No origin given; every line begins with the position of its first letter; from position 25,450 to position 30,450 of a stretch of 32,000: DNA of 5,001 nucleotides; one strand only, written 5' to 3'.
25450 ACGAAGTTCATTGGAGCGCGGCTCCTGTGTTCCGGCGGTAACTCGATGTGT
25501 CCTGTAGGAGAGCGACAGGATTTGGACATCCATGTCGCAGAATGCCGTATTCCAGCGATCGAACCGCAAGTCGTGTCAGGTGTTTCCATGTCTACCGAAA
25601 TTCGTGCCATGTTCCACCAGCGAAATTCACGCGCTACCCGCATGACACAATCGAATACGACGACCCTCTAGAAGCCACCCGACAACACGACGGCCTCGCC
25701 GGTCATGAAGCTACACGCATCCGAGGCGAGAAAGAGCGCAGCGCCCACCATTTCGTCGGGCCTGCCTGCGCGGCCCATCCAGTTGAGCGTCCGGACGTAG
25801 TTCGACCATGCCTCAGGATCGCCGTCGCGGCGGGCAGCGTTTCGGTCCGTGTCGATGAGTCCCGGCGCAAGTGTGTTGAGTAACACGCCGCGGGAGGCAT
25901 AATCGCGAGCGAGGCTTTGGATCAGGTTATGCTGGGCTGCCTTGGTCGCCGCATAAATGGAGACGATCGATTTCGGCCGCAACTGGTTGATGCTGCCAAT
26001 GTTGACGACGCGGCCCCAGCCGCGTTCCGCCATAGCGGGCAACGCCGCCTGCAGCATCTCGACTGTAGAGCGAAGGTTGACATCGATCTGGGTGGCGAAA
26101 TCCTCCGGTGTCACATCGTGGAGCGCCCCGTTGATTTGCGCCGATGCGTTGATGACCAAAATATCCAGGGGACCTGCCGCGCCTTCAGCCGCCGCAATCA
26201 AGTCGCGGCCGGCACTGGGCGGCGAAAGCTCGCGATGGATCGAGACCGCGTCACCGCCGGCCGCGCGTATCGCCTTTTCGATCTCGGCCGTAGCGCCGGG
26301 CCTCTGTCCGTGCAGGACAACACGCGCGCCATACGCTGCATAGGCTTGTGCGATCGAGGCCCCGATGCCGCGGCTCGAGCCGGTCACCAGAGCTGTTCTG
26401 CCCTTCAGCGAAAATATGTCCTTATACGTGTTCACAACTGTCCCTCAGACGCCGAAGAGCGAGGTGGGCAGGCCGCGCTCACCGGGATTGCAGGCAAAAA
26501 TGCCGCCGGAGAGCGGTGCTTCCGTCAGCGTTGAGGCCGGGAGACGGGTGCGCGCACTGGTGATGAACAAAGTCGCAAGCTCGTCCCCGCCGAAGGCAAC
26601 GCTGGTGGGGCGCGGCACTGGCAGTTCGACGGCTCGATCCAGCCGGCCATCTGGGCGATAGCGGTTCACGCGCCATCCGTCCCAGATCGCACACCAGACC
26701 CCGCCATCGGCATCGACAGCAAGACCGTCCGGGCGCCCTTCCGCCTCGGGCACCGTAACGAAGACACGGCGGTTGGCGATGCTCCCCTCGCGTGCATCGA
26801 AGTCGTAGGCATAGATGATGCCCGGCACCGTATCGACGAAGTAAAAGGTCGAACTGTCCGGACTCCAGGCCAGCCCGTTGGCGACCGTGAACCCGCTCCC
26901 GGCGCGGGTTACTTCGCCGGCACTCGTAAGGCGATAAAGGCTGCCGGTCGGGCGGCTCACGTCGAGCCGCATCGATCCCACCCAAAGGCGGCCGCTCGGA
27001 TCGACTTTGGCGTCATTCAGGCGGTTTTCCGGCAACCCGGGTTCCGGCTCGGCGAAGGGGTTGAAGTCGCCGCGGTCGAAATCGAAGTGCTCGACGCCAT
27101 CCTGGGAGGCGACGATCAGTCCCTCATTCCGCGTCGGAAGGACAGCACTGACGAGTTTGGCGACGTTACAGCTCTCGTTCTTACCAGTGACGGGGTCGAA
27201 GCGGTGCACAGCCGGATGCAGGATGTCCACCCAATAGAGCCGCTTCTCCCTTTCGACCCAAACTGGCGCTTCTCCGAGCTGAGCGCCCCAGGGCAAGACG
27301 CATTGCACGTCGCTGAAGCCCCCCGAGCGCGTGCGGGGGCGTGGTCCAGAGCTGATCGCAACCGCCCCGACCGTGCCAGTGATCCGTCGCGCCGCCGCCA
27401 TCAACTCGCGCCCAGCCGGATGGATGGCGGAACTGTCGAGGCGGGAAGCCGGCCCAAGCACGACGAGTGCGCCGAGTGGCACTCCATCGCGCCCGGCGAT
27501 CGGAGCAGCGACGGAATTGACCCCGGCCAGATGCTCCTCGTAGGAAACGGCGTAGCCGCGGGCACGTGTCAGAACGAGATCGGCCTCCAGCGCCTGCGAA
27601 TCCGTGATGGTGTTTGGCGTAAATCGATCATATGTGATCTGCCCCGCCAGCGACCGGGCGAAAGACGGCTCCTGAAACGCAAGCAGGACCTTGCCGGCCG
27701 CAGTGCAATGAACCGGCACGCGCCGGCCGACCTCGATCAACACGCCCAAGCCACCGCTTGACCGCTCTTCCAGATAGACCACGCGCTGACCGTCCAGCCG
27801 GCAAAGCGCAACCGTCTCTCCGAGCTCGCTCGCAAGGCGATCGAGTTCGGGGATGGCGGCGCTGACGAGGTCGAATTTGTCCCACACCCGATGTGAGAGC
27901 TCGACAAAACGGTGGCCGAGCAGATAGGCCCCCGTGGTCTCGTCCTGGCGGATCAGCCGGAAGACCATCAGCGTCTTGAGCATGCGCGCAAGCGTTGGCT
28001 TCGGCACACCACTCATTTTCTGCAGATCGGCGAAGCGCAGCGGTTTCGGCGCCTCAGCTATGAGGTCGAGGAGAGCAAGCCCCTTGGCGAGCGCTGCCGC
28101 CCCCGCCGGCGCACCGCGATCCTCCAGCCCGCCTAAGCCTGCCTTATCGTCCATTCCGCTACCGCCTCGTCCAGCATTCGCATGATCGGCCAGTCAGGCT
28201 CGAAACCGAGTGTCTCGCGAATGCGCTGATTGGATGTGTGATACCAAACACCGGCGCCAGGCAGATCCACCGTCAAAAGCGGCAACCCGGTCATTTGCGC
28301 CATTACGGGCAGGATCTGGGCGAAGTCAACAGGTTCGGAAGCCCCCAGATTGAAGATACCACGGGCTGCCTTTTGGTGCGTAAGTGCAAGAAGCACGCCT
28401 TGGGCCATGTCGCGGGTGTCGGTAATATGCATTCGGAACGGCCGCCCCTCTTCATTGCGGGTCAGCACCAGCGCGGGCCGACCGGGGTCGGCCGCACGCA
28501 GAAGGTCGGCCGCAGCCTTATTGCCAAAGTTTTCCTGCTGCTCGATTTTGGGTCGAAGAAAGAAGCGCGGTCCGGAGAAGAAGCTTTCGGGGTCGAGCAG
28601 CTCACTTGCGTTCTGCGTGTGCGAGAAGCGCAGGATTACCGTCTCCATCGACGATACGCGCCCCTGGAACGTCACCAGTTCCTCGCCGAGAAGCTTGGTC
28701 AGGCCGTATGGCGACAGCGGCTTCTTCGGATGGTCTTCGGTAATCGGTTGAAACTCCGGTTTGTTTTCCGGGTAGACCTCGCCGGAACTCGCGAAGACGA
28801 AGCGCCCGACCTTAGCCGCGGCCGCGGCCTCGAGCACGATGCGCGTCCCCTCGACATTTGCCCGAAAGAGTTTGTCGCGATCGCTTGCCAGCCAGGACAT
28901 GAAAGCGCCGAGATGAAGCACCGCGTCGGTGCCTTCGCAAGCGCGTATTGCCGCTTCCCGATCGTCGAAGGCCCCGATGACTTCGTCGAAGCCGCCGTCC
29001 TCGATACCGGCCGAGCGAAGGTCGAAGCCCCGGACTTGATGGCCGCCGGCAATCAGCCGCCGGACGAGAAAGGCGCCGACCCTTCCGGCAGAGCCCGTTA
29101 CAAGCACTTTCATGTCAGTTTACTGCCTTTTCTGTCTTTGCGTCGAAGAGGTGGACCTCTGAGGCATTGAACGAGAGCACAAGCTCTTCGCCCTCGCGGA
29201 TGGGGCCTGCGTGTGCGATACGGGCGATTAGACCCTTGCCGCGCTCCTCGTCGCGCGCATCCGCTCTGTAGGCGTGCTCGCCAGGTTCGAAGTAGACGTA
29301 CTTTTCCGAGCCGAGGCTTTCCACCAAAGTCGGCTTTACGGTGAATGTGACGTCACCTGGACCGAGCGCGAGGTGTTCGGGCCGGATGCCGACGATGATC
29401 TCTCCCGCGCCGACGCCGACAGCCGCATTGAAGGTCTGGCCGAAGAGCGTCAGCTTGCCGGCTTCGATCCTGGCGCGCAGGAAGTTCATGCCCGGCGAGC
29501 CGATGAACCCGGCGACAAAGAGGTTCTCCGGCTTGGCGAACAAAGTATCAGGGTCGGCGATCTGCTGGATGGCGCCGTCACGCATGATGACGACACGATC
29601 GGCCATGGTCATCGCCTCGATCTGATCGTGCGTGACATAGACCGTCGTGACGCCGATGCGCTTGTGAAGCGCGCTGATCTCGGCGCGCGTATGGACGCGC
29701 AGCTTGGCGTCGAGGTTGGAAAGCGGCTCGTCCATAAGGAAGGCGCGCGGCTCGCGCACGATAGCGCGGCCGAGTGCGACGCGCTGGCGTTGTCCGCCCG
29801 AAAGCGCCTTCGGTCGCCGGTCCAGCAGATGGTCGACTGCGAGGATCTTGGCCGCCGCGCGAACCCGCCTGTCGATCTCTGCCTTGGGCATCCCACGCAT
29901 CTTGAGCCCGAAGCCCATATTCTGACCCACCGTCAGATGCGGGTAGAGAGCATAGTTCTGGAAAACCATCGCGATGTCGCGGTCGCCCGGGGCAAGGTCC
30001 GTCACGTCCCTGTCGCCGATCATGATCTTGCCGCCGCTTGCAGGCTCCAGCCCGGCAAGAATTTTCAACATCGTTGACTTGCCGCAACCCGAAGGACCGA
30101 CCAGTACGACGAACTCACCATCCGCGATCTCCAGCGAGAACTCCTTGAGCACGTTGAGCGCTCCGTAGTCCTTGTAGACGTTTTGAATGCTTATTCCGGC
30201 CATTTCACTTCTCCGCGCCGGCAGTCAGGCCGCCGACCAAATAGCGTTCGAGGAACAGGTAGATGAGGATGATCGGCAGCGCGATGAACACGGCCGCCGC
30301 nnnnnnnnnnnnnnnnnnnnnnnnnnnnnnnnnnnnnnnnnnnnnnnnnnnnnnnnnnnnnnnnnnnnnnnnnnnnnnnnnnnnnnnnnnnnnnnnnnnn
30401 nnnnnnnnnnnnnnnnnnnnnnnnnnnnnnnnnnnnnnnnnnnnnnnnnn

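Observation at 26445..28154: IclR transcription factor and SMP-30-type lactonase encoded as one 569-aa polypeptide inside a sugar-catabolic operon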

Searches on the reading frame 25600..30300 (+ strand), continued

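Call 71: get_annotated_region(hit=H106, flank=8500)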
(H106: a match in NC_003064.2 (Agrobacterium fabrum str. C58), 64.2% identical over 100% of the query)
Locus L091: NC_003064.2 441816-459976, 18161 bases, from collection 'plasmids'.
description: Agrobacterium fabrum str. C58 plasmid At, complete sequence
organism: Agrobacterium fabrum str. C58 (NCBI taxid 176299)
taxonomy: Bacteria; Pseudomonadota; Alphaproteobacteria; Hyphomicrobiales; Rhizobiaceae; Agrobacterium; Agrobacterium fabrum; Agrobacterium fabrum str. C58
host: -; source: -; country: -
typing (MOB-suite, as given by PLSDB): conjugative; relaxase MOBQ; mating-pair formation MPF_T
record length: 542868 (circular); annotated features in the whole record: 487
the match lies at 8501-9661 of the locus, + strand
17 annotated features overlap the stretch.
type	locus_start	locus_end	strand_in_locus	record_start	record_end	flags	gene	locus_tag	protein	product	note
CDS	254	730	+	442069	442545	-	-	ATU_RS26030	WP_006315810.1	Hsp20 family protein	-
CDS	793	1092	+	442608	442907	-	-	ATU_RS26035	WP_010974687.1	DUF982 domain-containing protein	-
CDS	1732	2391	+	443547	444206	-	-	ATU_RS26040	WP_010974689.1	ABC transporter ATP-binding protein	-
CDS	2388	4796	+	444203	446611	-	-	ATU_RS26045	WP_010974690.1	FtsX-like permease family protein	-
CDS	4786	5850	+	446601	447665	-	-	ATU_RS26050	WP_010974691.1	lipocalin-like domain-containing protein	-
CDS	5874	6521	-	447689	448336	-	-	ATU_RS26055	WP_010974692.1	SGNH/GDSL hydrolase family protein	-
CDS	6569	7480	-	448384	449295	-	-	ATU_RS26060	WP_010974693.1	2-dehydro-3-deoxygalactonokinase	-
CDS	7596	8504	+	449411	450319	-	-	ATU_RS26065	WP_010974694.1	dihydrodipicolinate synthase family protein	-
CDS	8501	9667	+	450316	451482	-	-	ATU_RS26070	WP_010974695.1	mandelate racemase/muconate lactonizing enzyme family protein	-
CDS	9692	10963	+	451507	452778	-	-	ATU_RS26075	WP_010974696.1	sugar ABC transporter substrate-binding protein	-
CDS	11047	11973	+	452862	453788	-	-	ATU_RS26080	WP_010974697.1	sugar ABC transporter permease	-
CDS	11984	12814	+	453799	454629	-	-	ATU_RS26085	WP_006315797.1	carbohydrate ABC transporter permease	GO:0008643 - carbohydrate transport [Evidence IEA]; GO:0055085 - transmembrane transport [Evidence IEA]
CDS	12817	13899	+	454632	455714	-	ugpC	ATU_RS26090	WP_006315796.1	sn-glycerol-3-phosphate ABC transporter ATP-binding protein UgpC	-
CDS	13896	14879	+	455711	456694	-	-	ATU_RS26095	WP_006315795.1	NAD(P)-dependent oxidoreductase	-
CDS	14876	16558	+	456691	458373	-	-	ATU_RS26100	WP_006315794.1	SMP-30/gluconolactonase/LRE family protein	-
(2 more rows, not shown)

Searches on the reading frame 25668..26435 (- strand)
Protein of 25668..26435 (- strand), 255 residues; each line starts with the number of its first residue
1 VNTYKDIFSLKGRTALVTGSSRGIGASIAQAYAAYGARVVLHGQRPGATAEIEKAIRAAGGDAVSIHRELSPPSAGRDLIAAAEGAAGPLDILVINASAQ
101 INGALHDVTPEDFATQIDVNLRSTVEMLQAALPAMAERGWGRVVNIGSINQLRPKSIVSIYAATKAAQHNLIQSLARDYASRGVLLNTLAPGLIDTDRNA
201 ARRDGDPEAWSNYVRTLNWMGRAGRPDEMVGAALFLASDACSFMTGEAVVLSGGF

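Call 3: search_protein_families(library=pfam, proteins=[window:25668-26435:-])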
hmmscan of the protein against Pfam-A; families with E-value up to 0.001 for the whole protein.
window:25668-26435:- (255 aa): 4 families
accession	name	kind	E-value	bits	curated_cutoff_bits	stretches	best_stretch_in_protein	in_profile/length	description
PF13561.12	adh_short_C2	-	1.5e-48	165.9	27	1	21-255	5-235/236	Enoyl-(Acyl carrier protein) reductase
PF00106.31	adh_short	-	1.3e-46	159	26.6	1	14-204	2-192/195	short chain dehydrogenase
PF08659.16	KR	-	7.5e-06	26.4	22.6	1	14-177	2-165/180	KR domain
PF01370.27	Epimerase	-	0.00015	21.7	20.9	1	15-187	1-168/240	NAD dependent epimerase/dehydratase family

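Call 4: search_protein_families(library=ncbifam, proteins=[window:25668-26435:-])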
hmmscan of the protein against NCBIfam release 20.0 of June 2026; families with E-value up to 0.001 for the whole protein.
window:25668-26435:- (255 aa): 228 families (the best 25 are shown)
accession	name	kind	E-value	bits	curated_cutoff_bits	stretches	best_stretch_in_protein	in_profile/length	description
NF005559.1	PRK07231.1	subfamily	2.9e-52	177.7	215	1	10-254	2-246/249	glucose 1-dehydrogenase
NF004778.0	PRK06124.1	equivalog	1.6e-51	175.2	303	1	4-255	3-252/256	SDR family oxidoreductase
NF004198.0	PRK05653.1-3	equivalog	2.6e-51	174.5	296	1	9-254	4-245/248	3-oxoacyl-ACP reductase FabG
NF005711.0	PRK07523.1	subfamily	2e-50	171.8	413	1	5-254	3-250/255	SDR family oxidoreductase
NF005446.0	PRK07035.1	equivalog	8e-50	169.5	373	1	5-255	4-253/255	SDR family oxidoreductase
NF004818.0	PRK06172.1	equivalog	7.2e-47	159.8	336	1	9-255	4-250/253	SDR family oxidoreductase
NF004791.0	PRK06138.1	equivalog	8.2e-47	159.6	312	1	9-254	2-248/252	SDR family oxidoreductase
TIGR01830.1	3oxo_ACP_reduc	equivalog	9.1e-45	153.2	297.75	1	15-254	1-237/239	3-oxoacyl-[acyl-carrier-protein] reductase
NF009466.0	PRK12826.1-2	subfamily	2e-44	151.9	222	1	13-254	4-243/248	3-oxoacyl-ACP reductase FabG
NF005681.0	PRK07478.1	subfamily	2.6e-44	151.5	267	1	9-254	3-248/254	SDR family oxidoreductase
NF006070.0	PRK08213.1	subfamily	2.9e-44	151.5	279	1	3-254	3-255/259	gluconate 5-dehydrogenase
NF052558.1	MBtsdlDhBudC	equivalog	3.6e-44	151.2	270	1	11-254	2-240/250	meso-2,3-butanediol dehydrogenase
NF009468.0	PRK12826.1-4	equivalog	8.2e-44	150.2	318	1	9-254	4-246/256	SDR family oxidoreductase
NF004197.0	PRK05653.1-1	equivalog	3e-43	148.2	332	1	9-254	4-245/249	3-oxoacyl-ACP reductase FabG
TIGR01829.1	AcAcCoA_reduct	subfamily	5.1e-43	147.5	302.1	1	13-254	1-239/242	acetoacetyl-CoA reductase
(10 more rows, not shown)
